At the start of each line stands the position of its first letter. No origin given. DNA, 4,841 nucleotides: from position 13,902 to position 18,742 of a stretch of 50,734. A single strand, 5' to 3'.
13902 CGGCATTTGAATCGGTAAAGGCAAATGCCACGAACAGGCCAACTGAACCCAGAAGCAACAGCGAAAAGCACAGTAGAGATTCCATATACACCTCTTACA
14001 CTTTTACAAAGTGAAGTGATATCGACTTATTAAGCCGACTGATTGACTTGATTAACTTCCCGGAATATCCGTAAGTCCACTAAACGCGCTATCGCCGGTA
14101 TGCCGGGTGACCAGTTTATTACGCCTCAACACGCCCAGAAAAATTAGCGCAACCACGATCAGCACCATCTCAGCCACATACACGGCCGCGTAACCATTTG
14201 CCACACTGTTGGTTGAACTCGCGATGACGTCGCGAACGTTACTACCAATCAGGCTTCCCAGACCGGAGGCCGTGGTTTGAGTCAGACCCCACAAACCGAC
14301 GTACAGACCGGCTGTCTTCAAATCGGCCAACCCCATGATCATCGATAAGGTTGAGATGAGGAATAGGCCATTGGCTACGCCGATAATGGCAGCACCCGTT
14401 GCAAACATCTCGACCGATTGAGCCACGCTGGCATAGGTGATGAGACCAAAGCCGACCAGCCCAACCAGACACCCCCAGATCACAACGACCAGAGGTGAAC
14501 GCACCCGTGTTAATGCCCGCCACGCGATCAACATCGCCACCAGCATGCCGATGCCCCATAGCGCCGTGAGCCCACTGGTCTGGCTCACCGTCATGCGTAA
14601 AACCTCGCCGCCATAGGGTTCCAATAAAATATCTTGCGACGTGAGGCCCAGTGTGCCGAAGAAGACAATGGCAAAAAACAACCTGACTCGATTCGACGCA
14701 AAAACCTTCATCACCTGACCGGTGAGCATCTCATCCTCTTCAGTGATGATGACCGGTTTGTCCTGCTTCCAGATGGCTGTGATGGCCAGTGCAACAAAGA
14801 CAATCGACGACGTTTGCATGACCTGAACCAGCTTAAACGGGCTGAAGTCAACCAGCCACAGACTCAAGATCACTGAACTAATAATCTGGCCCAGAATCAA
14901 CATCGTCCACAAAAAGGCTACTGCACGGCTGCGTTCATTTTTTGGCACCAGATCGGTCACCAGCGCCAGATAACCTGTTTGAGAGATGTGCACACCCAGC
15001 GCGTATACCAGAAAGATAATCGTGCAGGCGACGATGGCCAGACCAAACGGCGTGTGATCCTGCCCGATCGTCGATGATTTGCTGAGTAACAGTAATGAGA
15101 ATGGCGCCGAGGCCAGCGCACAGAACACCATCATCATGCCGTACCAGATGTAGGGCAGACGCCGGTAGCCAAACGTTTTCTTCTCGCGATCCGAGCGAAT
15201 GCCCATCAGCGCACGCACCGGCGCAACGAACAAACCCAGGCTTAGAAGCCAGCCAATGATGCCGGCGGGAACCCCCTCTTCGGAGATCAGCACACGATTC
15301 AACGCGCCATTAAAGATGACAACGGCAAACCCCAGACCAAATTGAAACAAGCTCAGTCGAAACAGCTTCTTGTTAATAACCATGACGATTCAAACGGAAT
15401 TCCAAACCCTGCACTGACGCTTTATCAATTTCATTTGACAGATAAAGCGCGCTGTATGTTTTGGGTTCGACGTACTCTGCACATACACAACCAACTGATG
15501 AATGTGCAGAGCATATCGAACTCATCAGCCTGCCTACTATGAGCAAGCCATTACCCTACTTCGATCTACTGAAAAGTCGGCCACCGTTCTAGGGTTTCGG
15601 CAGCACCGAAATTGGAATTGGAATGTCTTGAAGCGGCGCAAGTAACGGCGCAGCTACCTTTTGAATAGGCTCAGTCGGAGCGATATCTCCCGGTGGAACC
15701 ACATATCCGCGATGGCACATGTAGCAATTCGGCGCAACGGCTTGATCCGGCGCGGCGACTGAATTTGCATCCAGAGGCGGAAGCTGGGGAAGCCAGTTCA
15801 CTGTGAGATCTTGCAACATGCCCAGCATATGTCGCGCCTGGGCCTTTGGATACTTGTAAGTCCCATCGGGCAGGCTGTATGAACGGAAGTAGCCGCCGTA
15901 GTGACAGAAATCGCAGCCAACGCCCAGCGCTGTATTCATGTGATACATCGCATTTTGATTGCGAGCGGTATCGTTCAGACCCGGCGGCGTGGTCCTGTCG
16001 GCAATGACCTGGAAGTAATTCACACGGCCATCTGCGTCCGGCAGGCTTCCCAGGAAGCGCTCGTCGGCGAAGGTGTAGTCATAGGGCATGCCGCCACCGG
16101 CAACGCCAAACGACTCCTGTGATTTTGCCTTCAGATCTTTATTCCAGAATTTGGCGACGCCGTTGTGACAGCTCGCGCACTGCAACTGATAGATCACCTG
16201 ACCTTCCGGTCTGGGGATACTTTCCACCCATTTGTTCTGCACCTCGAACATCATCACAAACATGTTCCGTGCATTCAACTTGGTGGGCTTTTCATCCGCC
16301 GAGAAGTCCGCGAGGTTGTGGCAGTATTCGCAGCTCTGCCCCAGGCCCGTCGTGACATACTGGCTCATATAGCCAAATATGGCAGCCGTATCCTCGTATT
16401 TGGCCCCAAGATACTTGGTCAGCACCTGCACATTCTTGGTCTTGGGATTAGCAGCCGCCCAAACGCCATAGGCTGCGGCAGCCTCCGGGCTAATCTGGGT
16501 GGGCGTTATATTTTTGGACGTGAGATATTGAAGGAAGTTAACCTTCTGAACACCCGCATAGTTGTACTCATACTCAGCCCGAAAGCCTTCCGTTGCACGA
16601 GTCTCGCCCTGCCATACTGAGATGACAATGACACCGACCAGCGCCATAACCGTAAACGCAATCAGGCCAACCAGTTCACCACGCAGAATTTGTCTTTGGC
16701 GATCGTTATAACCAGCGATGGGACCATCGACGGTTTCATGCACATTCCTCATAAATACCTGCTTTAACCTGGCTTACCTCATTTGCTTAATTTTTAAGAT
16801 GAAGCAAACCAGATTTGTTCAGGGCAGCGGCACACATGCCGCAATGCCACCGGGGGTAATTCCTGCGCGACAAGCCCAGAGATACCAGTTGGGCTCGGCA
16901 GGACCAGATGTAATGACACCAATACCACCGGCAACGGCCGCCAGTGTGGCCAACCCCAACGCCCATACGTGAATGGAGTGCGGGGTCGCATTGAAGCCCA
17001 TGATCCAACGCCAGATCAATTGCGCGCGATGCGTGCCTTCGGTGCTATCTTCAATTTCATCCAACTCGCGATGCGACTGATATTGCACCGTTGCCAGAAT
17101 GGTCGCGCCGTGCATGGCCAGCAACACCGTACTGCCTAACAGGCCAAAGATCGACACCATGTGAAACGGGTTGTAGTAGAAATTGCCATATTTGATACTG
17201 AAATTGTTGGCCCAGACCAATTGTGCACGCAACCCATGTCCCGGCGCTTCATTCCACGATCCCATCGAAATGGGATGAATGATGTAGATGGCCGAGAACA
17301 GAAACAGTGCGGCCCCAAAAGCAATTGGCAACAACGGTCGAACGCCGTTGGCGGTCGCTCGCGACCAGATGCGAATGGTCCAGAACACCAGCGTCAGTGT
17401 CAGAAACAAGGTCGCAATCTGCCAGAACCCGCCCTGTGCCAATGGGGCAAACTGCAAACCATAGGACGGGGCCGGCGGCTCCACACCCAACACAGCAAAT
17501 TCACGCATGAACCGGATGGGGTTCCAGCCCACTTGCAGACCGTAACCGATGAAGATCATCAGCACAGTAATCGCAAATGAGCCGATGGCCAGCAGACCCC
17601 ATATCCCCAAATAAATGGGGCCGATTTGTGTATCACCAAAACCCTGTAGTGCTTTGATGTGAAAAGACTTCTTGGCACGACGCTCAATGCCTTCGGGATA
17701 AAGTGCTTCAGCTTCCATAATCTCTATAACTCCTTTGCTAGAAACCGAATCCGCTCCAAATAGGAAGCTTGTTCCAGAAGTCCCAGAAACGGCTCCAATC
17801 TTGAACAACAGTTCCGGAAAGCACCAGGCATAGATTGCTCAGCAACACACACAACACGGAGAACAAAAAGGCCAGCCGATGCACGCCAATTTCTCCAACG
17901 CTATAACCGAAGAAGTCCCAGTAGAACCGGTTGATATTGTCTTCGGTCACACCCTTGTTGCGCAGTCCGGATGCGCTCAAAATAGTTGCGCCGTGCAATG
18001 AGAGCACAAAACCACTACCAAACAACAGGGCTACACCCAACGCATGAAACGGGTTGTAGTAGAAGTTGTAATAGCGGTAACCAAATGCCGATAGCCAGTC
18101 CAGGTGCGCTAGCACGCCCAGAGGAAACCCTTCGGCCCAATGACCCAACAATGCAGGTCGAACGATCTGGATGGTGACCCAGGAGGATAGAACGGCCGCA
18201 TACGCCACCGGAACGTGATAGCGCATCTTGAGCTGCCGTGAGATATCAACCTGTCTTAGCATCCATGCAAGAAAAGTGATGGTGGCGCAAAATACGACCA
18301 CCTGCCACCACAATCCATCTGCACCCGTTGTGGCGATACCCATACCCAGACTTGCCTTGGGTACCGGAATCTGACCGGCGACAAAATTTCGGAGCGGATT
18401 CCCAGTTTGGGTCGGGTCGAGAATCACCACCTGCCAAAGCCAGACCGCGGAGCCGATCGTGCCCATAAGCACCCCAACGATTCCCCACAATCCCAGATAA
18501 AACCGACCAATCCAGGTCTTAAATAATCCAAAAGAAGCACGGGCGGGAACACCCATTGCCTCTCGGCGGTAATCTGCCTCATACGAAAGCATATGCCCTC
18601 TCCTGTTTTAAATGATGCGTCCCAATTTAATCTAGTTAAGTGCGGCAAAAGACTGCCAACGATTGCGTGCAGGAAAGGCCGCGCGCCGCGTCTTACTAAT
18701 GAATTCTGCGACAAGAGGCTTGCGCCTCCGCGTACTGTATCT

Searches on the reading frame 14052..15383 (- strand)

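Call 63: search_protein_families(library=pfam, proteins=[window:14052-15383:-], max_evalue=0.00001)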
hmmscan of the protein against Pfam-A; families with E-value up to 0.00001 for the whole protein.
window:14052-15383:- (443 aa): 2 families
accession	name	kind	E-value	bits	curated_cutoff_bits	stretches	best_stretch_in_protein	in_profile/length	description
PF03209.21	PUCC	-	7.1e-105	351.7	21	1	28-422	2-399/401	PUCC protein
PF07690.21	MFS_1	-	8.6e-16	58.2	33.4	1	11-376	2-346/347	Major Facilitator Superfamily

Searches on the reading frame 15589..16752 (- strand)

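Call 64: search_protein_families(library=pfam, proteins=[window:15589-16752:-], max_evalue=0.00001)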
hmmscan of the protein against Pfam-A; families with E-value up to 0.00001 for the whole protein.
window:15589-16752:- (387 aa): 2 families
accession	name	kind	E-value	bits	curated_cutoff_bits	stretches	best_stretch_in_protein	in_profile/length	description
PF02276.23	CytoC_RC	-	9.2e-22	78.2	22.4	1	74-353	26-296/310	Photosynthetic reaction centre cytochrome C subunit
PF14522.11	Cytochrome_C7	-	1.4e-06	28.4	24.8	0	137-203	12-55/67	Cytochrome c7 and related cytochrome c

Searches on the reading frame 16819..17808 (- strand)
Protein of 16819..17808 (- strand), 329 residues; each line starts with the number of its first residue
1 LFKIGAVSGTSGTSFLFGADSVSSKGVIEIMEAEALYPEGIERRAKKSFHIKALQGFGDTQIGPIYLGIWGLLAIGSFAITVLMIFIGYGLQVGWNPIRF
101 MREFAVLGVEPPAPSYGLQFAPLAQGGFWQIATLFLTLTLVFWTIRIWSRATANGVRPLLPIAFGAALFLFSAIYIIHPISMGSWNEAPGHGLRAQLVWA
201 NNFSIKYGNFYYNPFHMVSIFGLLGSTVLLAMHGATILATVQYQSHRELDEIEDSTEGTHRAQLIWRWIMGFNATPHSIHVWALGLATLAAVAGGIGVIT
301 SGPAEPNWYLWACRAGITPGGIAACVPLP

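Call 64: search_protein_families(library=pfam, proteins=[window:16819-17808:-], max_evalue=0.00001)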
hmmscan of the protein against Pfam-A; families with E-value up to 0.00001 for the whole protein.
window:16819-17808:- (329 aa): 1 family
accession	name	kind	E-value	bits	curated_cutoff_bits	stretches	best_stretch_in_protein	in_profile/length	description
PF00124.24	Photo_RC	-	2.1e-77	260.3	27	1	65-317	1-259/260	Photosynthetic reaction centre protein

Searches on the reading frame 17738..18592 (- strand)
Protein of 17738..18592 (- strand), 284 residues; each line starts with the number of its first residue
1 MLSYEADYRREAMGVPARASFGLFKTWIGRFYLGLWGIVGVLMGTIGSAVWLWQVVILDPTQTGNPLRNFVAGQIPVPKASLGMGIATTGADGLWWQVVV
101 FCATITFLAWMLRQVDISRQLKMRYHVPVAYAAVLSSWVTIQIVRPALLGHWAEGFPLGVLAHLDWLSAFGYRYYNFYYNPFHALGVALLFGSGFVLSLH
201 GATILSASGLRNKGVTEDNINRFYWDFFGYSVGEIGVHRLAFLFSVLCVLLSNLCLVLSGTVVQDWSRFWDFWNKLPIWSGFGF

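Call 64: search_protein_families(library=pfam, proteins=[window:17738-18592:-], max_evalue=0.00001)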
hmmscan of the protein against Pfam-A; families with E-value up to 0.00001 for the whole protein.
window:17738-18592:- (284 aa): 1 family
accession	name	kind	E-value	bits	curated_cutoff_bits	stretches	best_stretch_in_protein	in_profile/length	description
PF00124.24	Photo_RC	-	1.3e-70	238.1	27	1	31-279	1-260/260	Photosynthetic reaction centre protein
